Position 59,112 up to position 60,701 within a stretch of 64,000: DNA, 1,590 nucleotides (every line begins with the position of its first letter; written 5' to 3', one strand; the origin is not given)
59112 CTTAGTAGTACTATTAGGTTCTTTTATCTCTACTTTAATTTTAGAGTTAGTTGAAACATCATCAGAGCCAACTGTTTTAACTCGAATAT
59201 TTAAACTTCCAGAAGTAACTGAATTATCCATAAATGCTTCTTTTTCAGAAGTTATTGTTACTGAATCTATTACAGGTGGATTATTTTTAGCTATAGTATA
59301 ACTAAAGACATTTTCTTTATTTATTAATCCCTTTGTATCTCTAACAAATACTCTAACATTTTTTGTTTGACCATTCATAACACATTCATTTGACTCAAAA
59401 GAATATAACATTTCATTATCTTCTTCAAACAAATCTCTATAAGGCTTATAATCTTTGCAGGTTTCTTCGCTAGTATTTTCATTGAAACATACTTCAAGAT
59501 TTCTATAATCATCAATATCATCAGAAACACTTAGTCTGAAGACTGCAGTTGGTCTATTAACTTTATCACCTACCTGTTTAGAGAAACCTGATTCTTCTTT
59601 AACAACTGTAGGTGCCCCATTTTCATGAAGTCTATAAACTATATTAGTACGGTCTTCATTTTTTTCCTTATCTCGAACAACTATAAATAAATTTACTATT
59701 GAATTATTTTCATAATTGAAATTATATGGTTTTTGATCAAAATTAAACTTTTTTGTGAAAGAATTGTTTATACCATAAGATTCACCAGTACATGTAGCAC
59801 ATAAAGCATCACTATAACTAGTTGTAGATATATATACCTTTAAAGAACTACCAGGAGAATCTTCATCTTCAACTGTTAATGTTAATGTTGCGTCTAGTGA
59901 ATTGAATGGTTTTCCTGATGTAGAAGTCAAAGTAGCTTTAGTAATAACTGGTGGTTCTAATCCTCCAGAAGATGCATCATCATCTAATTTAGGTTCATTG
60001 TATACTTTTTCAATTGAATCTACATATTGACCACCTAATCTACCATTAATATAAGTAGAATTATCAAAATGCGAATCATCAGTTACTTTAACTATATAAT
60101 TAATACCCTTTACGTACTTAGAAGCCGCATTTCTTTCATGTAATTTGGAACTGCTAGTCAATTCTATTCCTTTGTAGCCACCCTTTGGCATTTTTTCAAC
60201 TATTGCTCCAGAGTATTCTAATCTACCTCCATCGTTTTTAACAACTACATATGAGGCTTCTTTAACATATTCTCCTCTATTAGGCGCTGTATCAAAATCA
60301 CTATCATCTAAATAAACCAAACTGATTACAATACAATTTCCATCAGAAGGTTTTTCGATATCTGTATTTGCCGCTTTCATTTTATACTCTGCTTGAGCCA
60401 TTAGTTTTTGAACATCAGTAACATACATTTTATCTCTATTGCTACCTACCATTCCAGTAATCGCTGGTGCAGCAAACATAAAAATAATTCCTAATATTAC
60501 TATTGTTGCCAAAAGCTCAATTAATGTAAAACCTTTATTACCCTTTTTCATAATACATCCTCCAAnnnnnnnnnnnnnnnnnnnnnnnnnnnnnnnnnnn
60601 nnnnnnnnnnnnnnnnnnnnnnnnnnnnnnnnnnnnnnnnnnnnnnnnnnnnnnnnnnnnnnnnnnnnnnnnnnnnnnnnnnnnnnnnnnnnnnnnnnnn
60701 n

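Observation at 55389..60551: A 1720-aa giant pilin: a canonical prepilin signal fused to a long multi-domain adhesin-like shaft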

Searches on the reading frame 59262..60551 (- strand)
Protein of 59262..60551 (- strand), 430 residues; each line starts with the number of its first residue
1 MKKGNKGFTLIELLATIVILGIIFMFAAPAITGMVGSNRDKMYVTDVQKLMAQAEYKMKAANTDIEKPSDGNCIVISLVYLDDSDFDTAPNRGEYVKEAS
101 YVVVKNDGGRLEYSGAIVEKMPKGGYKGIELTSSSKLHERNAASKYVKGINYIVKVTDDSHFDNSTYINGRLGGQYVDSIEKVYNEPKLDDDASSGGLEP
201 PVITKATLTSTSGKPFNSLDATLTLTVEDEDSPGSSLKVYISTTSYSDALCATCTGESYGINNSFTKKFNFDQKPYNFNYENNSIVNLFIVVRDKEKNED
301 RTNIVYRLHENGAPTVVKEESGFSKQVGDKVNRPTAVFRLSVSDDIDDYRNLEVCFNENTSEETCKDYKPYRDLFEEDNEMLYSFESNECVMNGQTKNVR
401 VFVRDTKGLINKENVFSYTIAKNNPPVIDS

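Call 38: predict_structure(alignment_id=A1)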
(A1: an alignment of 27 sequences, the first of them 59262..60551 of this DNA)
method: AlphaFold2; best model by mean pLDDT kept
length: 430 residues; sequences in the alignment: 27
mean_pLDDT: 85.5   pTM: 0.45
mean pLDDT of the five models: 85.5, 85.2, 85.1, 85.0, 83.7
residues with pLDDT >= 90: 182; 70-90: 211; 50-70: 24; < 50: 13
segments of 3 or more residues with pLDDT < 50: 1-4, 189-197
pLDDT, mean of each block of 10 residues (from residue 1): 54 85 80 80 92 89 80 90 81 90 93 95 91 89 83 80 80 88 72 51 90 86 91 89 88 83 89 83 85 90 89 91 93 93 87 93 91 91 81 88 93 90 82
secondary structure, 60 per line:
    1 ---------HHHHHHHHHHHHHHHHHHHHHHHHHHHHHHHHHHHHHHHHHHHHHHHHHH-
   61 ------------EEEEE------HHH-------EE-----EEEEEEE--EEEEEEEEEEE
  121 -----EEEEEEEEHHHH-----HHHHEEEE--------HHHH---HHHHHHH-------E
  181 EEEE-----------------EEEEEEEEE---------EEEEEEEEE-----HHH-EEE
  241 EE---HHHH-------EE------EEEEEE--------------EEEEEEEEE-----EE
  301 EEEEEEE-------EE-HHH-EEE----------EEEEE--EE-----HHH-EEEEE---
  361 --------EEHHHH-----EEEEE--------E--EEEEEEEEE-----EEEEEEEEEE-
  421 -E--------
elements in order: H10-59 E73-77 E101-107 E110-120 E126-133 H134-137 H143-146 E147-150 H159-162 H166-172 E180-184 E202-210 E220-228 E238-242 H246-249 E265-270 E285-293 E299-307 E322-324 E335-339 E353-357 H371-374 E380-384 E396-404 E410-419
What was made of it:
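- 60375..60530 (-): Alpha-1 helix of the pilin module (aa 8-59), with Glu5, Gly14 and Pro22 in mature numbering. The AF2 model has a helix at 10-59 (call 38).
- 58236..59963 (-): Stalk modules M0-M4 (aa 197-772): Ig-like beta-sandwiches with acidic DDxD patches and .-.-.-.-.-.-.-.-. junctions. M0 and M1 were modelled at pLDDT 85-93 (call 38).
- On Type IV pilin / type IV filament subunit: The AF2 model has a helix at aa 10-59 (call 38). The strand order after the helix is compatible with this (call 38).
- Structure: AF2 (pLDDT 85.5) gives a 50-residue helix, then beta-strands, a flexible linker and beta-sandwiches (call 38).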

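Call 42: fold_search(model_id=the predicted structure, library=pdb)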
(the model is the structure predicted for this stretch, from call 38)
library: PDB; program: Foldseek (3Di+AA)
matches with E <= 10: 1665; with E <= 0.001: 122
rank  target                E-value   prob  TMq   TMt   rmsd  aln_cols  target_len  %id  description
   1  2yn3_D                3.4e-07  1.00  0.16  0.30  11.7       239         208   10  Structural insight into the giant calcium-binding adhesin SiiE: implications for the adhesion of Salmonella enterica t (released 2013-04-03)
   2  8iyk_F                6.9e-07  1.00  0.23  0.14  35.3       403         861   12  Tail tip conformation 1 of phage lambda tail (released 2023-10-18)
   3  2yn3_A                1.4e-06  1.00  0.20  0.28  19.6       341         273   11  Structural insight into the giant calcium-binding adhesin SiiE: implications for the adhesion of Salmonella enterica t (released 2013-04-03)
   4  2yn5_B                2.0e-06  1.00  0.16  0.22  11.9       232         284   11  Structural insight into the giant calcium-binding adhesin SiiE: implications for the adhesion of Salmonella enterica t (released 2013-04-03)
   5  8k35_A                2.0e-06  1.00  0.26  0.15  35.4       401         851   11  Structure of the bacteriophage lambda tail tip complex (released 2023-11-15)
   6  2yn5_A                2.5e-06  1.00  0.16  0.23  11.3       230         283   11  Structural insight into the giant calcium-binding adhesin SiiE: implications for the adhesion of Salmonella enterica t (released 2013-04-03)
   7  4m00_A                3.4e-06  1.00  0.22  0.19  29.9       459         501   10  Crystal structure of the ligand binding region of staphylococcal adhesion SraP (released 2014-06-18)
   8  3pdd                  4.3e-06  1.00  0.18  0.35  11.6       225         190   11  Structures of Clostridium thermocellum CbhA fibronectin(III)-like modules (released 2011-11-23)
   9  2yn3_C                7.5e-06  1.00  0.15  0.22  12.0       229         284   11  Structural insight into the giant calcium-binding adhesin SiiE: implications for the adhesion of Salmonella enterica t (released 2013-04-03)
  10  9e7m_Ja               1.2e-05  1.00  0.27  0.16  29.5       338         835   11  In situ cryoEM structure of bacteriophage Ur-lambda tail tip complex (released 2025-11-05)
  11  5xwt_C                1.5e-05  1.00  0.20  0.22  22.3       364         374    7  Crystal structure of PTPdelta Ig1-Fn1 in complex with SALM5 LRR-Ig (released 2018-06-06)
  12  7biz_A                1.6e-05  1.00  0.16  0.15  17.6       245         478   11  Structure of a B12 binding lipoprotein from Bacteroides thetaiotaomicron (released 2022-03-02)
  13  2vkx_E                1.7e-05  1.00  0.23  0.40   9.9       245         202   12  Human NCAM, FN3 domains 1 and 2, M610R mutant (released 2008-02-26)
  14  6za2_B                1.7e-05  0.99  0.18  0.08  22.3       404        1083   11  Crystal structure of dimeric latent PorU from Porphyromonas gingivalis (released 2021-09-29)
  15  7ne1_B                2.0e-05  1.00  0.21  0.28  19.8       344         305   11  Structure of the complex between Netrin-1 and its receptor Neogenin (released 2021-03-31)
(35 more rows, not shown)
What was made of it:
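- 58236..59963 (-): Foldseek matches SiiE BIg domains (E 3e-7) and also SraP, cadherins and RTX/ice-adhesin extender domains (call 42).
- On Fibrillar adhesin: Fold match to SiiE, RTX-adhesin and cadherin domains (call 42).
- Closest known: Giant calcium-binding fibrillar adhesins: SiiE. Same: The predicted stalk modules superpose on their tandem BIg or extender domains (Foldseek E 3e-7 to 1e-4, call 42).
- Stalk: it matches the BIg, cadherin-like and extender domains of giant calcium-binding adhesins (call 42).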

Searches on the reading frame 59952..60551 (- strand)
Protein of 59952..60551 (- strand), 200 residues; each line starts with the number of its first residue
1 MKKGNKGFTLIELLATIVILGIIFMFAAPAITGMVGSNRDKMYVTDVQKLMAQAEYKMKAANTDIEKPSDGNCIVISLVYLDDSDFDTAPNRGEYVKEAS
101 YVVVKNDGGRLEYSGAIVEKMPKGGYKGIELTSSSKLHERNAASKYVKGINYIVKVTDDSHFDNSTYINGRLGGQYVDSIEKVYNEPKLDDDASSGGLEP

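Call 19: find_related_loci(query=window:59952-60551:-, collection=genome_contigs, flank=10000)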
Query window:59952-60551:- (200 aa) in genome_contigs; peptide patterns used: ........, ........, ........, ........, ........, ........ (x = any residue, [..] = any of these).
45 stretches matched a pattern; 2 encode a relative of the query (tblastn E <= 1e-3); 2 distinct loci.
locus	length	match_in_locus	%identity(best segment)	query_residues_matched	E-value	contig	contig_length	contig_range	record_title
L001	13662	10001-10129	47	1-42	1e-8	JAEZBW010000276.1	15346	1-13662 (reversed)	MAG: Bacillota bacterium isolate OH_CBrB_215 k127_1948121, whole genome shotgun sequence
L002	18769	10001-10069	65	1-23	1e-5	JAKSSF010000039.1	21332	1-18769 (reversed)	MAG: Lachnospiraceae bacterium isolate Horse_feces274 MAG274_39, whole genome shotgun sequence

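Call 26: search_protein_families(library=pfam, proteins=[window:59964-60551:-], max_evalue=10)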
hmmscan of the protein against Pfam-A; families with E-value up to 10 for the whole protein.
seq(196 aa): 2 families
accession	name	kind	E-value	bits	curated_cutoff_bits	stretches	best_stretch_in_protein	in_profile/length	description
PF07963.17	N_methyl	-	8e-08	32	21.2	1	3-27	2-26/27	Prokaryotic N-terminal methylation motif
PF09359.15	VTC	-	0.23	11.4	23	1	43-121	7-85/235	VTC domain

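Call 46: search_solved_structures(query=A3, max_evalue=10, show_alignments=2)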
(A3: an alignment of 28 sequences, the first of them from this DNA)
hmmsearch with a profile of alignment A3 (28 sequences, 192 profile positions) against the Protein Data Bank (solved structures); distinct sequences matched with E-value up to 10: 22.
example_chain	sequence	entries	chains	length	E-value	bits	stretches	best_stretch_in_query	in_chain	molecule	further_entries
9egp_A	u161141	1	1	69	1.2e-07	34.7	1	3-35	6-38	Geopilin domain 1 protein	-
7tgg_A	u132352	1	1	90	3.1e-07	33.3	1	3-34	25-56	Geopilin domain 1 protein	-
9lab_B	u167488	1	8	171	7.9e-07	32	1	3-39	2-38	MSHA major pilin subunit MshA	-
9laa_A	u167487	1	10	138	3.1e-06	30.1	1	1-40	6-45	Type IV pilin protein PilA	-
8pfb_G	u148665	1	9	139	6.2e-06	29.1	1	8-60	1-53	Type IV pilin PilE1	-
6xxe_A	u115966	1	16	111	9.3e-05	25.2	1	8-39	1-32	Uncharacterized protein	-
8qqj_J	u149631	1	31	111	0.00011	25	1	8-39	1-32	Type IV narrow pilus major component PilA5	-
2m7g_A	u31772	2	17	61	0.0004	23.2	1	8-35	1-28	Geopilin domain 1 protein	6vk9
8tum_e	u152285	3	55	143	0.00041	23.1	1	8-47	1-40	Type IV major pilin protein PilA | Pilin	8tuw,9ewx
1oqw_A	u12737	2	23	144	0.00043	23.1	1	8-48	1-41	Fimbrial protein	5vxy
6xxd_A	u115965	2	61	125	0.0005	22.8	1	8-62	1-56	PilA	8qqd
5wda_A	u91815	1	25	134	0.00066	22.5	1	8-48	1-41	General secretion pathway protein G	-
3sok_A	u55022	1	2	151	0.00091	22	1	8-39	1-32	Fimbrial protein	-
8tob_GA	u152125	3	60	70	0.0011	21.7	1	9-46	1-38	Fimbrial protein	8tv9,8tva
8tj2_C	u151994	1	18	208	0.0016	21.2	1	8-40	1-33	Type IV major pilin protein PilA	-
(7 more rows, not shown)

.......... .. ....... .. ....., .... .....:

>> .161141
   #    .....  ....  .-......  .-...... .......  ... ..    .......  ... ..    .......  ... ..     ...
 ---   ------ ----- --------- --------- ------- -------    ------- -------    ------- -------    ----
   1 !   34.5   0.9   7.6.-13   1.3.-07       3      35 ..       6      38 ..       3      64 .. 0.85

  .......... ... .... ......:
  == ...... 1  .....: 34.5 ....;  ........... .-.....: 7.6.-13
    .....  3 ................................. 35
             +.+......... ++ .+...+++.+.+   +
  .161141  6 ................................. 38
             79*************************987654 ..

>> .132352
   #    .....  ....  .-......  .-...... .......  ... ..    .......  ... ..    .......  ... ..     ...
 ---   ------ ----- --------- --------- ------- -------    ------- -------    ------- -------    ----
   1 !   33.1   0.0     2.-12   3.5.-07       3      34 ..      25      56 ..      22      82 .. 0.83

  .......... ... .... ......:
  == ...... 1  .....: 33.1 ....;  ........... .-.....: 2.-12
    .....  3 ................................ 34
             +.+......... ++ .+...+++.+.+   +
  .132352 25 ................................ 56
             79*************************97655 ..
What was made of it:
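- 60375..60530 (-): The family profile aligns to the full alpha-1 of solved pilins: PilE1 8pfb_G residues 1-53, PilA 6xxd_A residues 1-56, and GspG (call 46).
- On Type IV pilin / type IV filament subunit: The profile aligns to residues 1-53 of PilE1 (8pfb) and 1-56 of PilA (6xxd) (call 46).
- The 20 best profile hits in the PDB are all type IV pilins or pseudopilins, and PilE1 and PilA align over the full alpha-1 (call 46). The profile aligns to the full alpha-1 of solved pilins (call 46).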

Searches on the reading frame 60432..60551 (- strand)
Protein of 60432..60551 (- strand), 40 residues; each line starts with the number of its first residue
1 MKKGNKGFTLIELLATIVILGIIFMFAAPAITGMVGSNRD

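Call 79: find_homologous_proteins(query=window:60432-60551:-, max_evalue=0.5)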
Query seq(40 aa) (40 aa): 9 proteins with E <= 0.5 among 10 candidates.
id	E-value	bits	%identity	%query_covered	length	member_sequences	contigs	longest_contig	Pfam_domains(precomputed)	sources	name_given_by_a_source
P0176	2.3e-6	44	67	98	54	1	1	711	PF07963.18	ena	-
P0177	1.5e-3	35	51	93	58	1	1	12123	PF07963.18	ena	-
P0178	3.1e-2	31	50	85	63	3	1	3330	PF07963.18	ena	-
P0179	3.7e-2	31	81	40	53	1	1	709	PF07963.18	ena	-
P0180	4.3e-2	31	56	90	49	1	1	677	PF07963.18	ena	-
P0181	5.2e-2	31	58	90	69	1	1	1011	PF07963.18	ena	-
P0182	6.7e-2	30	86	53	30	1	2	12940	PF07963.18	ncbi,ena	-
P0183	1.4e-1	29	58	78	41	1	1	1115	PF07963.18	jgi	jgi:prepilin-type N-terminal cleavage/methylation domain-containing protein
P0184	2.2e-1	29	86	53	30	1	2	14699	PF07963.18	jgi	-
